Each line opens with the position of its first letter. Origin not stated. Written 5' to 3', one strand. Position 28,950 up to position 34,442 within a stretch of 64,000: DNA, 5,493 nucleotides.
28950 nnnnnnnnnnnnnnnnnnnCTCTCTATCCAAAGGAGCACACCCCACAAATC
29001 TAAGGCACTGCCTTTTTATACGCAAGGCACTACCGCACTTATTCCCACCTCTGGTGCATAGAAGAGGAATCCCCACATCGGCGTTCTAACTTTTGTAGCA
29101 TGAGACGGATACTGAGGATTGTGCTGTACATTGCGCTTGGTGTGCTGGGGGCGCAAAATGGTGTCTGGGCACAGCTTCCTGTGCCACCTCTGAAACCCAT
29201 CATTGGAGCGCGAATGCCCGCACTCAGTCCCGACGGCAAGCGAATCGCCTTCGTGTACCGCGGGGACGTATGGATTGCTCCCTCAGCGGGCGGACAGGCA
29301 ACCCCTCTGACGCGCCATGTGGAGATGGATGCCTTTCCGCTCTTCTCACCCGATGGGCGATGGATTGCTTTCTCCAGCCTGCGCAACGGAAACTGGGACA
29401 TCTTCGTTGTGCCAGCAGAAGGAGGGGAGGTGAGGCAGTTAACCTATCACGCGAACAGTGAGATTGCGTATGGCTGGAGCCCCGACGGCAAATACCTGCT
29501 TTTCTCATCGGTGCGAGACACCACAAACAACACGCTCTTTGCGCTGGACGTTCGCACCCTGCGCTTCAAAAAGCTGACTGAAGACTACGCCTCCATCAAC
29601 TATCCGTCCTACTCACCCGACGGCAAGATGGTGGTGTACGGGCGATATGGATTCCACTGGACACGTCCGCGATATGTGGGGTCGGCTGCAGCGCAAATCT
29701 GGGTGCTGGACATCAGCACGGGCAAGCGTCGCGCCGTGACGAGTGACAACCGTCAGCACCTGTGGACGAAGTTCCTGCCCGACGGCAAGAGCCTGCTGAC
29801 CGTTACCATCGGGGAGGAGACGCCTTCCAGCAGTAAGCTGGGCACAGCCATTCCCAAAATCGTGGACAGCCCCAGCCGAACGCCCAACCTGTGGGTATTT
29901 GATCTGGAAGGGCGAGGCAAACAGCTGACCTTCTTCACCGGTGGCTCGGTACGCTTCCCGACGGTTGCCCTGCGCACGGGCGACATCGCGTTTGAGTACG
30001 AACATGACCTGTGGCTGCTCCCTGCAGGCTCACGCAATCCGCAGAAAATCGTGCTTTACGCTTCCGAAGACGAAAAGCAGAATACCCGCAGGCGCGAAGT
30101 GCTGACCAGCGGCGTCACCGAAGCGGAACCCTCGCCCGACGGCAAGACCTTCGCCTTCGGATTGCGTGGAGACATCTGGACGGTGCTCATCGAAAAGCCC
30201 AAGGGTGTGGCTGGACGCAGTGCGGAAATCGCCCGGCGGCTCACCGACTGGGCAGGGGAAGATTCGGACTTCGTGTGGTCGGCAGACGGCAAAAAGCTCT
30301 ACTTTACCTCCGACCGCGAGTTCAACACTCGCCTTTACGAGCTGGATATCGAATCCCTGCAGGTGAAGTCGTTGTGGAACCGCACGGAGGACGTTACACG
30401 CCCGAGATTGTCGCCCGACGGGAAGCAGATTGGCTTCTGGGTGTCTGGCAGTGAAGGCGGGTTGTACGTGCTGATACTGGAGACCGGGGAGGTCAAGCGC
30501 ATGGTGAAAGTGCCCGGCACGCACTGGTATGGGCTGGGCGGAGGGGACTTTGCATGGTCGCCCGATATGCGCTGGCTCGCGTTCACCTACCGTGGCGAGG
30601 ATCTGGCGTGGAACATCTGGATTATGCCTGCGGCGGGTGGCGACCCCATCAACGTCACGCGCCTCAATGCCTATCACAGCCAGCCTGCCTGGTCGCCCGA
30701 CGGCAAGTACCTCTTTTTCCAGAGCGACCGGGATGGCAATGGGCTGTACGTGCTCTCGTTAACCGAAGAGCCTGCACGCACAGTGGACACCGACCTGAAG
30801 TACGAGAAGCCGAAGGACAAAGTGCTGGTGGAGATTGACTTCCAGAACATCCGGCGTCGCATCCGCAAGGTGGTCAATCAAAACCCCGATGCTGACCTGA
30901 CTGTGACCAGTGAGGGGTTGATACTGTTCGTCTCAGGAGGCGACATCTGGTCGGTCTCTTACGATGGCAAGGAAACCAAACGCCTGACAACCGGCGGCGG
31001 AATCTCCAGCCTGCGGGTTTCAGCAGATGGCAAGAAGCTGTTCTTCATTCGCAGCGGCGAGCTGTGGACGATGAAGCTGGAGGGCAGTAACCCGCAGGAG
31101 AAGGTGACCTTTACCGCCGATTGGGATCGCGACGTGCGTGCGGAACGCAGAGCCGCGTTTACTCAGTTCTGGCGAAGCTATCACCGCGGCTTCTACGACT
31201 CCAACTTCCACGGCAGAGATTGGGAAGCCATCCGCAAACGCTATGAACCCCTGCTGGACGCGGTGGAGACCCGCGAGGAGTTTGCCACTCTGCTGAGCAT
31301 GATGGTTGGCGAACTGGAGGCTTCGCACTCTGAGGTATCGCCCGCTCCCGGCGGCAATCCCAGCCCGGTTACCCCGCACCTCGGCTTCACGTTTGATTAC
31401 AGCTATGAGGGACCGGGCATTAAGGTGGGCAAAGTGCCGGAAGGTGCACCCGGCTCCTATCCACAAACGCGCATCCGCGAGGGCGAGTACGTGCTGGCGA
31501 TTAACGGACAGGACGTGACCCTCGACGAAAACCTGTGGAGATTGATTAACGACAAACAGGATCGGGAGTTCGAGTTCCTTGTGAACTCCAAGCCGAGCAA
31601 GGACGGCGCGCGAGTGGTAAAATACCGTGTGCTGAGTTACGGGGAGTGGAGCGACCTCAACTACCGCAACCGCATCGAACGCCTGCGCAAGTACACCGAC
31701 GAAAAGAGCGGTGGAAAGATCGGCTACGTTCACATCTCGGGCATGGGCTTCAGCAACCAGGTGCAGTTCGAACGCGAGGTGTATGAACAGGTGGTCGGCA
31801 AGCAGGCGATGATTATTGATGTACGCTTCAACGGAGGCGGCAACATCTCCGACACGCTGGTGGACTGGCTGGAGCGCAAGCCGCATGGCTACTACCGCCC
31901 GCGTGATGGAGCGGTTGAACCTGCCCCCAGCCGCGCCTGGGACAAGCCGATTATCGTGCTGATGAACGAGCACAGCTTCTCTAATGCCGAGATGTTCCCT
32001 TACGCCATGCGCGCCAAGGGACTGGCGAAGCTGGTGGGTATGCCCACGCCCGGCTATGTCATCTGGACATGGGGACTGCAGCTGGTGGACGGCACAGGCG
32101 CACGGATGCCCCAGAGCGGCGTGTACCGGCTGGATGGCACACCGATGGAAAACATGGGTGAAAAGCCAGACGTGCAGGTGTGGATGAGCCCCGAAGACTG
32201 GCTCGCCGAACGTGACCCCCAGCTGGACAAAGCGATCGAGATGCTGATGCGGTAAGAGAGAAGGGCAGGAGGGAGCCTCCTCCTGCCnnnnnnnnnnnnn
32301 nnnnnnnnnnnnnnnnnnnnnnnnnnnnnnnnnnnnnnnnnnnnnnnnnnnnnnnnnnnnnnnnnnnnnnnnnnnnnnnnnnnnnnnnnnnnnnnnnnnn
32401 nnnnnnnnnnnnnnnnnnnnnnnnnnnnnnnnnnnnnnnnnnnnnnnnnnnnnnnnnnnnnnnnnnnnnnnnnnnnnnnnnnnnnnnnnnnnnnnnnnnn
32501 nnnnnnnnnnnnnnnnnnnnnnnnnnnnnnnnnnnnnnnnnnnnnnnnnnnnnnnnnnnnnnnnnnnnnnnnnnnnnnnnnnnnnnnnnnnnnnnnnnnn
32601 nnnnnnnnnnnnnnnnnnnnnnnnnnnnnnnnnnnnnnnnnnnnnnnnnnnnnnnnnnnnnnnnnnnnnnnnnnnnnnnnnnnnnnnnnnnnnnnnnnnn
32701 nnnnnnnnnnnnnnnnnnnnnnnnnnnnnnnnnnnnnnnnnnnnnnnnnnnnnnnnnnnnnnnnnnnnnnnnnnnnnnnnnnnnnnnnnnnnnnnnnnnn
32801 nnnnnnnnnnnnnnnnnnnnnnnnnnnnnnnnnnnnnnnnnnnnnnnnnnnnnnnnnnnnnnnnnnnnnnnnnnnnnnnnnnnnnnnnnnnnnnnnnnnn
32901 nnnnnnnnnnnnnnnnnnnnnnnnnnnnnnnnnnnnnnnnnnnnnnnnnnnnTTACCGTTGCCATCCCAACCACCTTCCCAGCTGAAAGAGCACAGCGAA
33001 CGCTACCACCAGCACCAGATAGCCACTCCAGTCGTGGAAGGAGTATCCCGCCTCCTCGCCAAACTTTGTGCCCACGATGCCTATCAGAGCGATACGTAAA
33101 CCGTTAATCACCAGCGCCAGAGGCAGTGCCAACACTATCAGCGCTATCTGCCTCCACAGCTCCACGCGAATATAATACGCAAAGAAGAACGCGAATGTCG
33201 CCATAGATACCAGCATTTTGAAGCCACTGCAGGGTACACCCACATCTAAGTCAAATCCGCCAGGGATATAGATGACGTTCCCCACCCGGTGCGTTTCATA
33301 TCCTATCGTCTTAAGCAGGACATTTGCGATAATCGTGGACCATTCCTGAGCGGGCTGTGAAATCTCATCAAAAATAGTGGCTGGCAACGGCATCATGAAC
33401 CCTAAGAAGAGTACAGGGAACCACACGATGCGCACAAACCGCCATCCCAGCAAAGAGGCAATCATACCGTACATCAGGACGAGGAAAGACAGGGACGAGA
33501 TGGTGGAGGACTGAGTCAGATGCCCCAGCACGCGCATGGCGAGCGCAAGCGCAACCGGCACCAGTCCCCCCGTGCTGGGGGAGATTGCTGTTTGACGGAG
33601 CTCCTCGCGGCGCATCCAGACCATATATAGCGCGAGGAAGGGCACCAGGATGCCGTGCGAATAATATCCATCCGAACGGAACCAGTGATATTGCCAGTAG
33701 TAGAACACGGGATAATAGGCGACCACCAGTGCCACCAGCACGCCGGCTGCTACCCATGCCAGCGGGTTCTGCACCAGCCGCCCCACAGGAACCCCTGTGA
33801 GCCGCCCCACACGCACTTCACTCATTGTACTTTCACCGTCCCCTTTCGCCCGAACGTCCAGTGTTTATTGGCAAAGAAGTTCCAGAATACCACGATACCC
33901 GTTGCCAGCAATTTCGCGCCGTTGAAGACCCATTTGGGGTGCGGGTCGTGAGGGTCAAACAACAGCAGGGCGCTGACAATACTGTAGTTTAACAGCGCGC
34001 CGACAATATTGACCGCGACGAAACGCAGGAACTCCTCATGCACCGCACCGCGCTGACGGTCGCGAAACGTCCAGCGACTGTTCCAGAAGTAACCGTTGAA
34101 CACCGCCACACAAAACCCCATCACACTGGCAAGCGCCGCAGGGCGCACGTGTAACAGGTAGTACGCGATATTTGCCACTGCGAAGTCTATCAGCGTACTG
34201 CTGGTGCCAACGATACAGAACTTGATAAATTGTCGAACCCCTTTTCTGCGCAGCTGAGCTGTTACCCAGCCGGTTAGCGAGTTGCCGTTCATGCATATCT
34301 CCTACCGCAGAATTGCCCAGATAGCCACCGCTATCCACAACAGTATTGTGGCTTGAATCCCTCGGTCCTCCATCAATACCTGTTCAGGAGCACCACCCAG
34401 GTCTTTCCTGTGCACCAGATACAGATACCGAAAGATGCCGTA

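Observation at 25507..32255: All-in-one GH18-like + CE4 deacetylase + processive GT2 synthase, divergently paired with a secreted tricorn-protease homolog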

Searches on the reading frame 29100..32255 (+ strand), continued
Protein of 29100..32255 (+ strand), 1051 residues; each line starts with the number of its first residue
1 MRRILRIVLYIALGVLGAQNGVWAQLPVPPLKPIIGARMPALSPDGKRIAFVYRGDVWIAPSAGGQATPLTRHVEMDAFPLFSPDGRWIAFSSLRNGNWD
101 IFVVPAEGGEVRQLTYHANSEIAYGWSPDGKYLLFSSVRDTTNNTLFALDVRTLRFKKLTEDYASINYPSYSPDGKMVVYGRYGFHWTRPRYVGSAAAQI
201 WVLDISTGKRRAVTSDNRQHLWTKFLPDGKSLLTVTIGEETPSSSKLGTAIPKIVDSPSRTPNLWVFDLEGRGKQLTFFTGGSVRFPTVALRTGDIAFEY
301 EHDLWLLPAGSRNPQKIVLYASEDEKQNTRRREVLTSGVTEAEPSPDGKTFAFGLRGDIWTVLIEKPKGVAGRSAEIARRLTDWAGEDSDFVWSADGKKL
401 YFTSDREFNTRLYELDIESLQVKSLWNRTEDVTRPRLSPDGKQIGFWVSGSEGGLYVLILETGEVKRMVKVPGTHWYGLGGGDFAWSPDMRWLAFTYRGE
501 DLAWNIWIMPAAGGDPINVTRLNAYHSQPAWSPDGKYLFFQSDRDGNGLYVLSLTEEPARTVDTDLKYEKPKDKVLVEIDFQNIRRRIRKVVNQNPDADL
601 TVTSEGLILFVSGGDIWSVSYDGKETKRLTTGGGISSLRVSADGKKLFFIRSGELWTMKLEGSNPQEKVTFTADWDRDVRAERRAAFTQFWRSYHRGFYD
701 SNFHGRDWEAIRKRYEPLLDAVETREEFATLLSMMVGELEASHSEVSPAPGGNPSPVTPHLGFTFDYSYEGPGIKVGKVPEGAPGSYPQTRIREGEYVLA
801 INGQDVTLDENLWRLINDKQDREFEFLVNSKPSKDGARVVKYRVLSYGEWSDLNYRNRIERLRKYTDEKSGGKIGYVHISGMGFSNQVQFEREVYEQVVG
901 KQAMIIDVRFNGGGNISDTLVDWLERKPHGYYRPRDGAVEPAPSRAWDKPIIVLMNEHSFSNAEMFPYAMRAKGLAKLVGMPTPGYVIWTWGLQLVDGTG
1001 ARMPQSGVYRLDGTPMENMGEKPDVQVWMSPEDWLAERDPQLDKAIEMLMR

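Call 103: find_encoding_contigs(protein=P0386, flank=6000, max_places=1)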
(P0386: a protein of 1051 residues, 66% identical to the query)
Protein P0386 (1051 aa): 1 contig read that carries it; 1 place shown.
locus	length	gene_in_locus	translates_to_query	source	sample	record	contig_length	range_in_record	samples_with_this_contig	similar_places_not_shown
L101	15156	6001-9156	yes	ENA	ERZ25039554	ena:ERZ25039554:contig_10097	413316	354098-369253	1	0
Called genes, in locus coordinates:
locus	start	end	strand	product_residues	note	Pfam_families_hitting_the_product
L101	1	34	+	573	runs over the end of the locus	-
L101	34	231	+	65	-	-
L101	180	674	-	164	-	-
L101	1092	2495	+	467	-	PF13598:DUF4139 (faint)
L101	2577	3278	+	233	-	PF00072:Response_reg, PF00486:Trans_reg_C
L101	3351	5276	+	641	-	PF00512:HisKA, PF02518:HATPase_c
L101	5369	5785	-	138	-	-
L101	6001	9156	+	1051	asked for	PF26549:Tricorn_N, PF26550:Tricorn_2nd, PF07676:PD40, PF26550:Tricorn_2nd, PF07676:PD40 (weak), PF26549:Tricorn_N, PF14684:Tricorn_C1, PF03572:Peptidase_S41, +4 more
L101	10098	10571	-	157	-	PF07499:RuvA_C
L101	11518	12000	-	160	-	-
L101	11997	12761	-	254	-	-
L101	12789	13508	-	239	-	-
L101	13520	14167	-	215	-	-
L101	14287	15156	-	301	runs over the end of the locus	PF02401:LYTB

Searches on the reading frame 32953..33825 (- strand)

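Call 15: search_protein_families(library=pfam, proteins=[window:32953-33825:-], max_evalue=0.001)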
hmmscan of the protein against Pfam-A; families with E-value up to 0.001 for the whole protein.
window:32953-33825:- (290 aa): 1 family
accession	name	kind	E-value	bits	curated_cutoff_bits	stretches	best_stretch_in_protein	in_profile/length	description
PF09721.15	Exosortase_EpsH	-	7.1e-61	206.2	25.7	1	31-286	2-254/254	Transmembrane exosortase (Exosortase_EpsH)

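Call 90: search_protein_families(library=ncbifam, proteins=[window:32953-33825:-], max_evalue=0.001)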
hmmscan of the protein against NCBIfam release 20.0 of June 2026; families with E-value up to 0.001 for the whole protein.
window:32953-33825:- (290 aa): 17 families
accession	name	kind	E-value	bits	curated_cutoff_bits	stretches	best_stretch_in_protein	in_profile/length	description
NF038142.1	exosort_XrtW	exception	2.9e-53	180.9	425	1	26-282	5-261/494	exosortase W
TIGR04152.1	exosort_VPLPA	exception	5.5e-51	174.1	400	1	54-281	9-237/486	VPLPA-CTERM-specific exosortase XrtD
TIGR03109.2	exosort_XrtA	exception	1.3e-45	155.9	208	1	26-285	3-258/261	exosortase A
TIGR02602.1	8TM_EpsH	subfamily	4.1e-43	147.6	105.55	1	48-284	4-238/241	exosortase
NF035943.2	exosort_XrtV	exception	8e-36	123.7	313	1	30-284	10-264/270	exosortase V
TIGR03113.1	exosort_XrtB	exception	2.4e-31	109.4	275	1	28-283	3-261/268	exosortase B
TIGR04151.1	exosort_VPDSG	exception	5.6e-23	81.8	300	1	22-282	26-295/306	VPDSG-CTERM-specific exosortase XrtC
NF033464.1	cyanoexo_CrtC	exception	4.9e-20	72.2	225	1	25-270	8-255/278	cyanoexosortase C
TIGR04178.1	exo_archaeo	signature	1.2e-17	64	23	1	195-286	3-95/97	exosortase/archaeosortase family protein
TIGR03763.1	cyanoexo_CrtA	exception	1.1e-16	61.2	150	1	55-285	32-257/260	cyanoexosortase A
NF033770.1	exosort_XrtT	exception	3.2e-13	49.1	250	1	31-277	7-258/472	exosortase T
TIGR04156.1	cyanoexo_CrtB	exception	7.8e-13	48.6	300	1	27-283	4-264/280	cyanoexosortase B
TIGR04476.1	exosort_XrtN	exception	2.4e-12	46.7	200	1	58-275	30-235/406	exosortase N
TIGR04199.1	exosort_xrtJ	exception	4.4e-09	35.8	200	1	34-247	9-231/522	exosortase J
TIGR03762.1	archaeo_artC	exception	3e-07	30.6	100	1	136-280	121-269/274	archaeosortase C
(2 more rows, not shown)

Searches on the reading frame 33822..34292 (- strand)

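Call 15: search_protein_families(library=pfam, proteins=[window:33822-34292:-], max_evalue=0.001)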
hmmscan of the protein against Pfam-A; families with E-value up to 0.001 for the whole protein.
window:33822-34292:- (156 aa): 1 family
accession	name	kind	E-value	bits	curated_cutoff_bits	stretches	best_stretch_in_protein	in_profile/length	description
PF04138.20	GtrA_DPMS_TM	-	2.4e-27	95.9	26.1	1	24-147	1-117/117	GtrA/DPMS, transmembrane domain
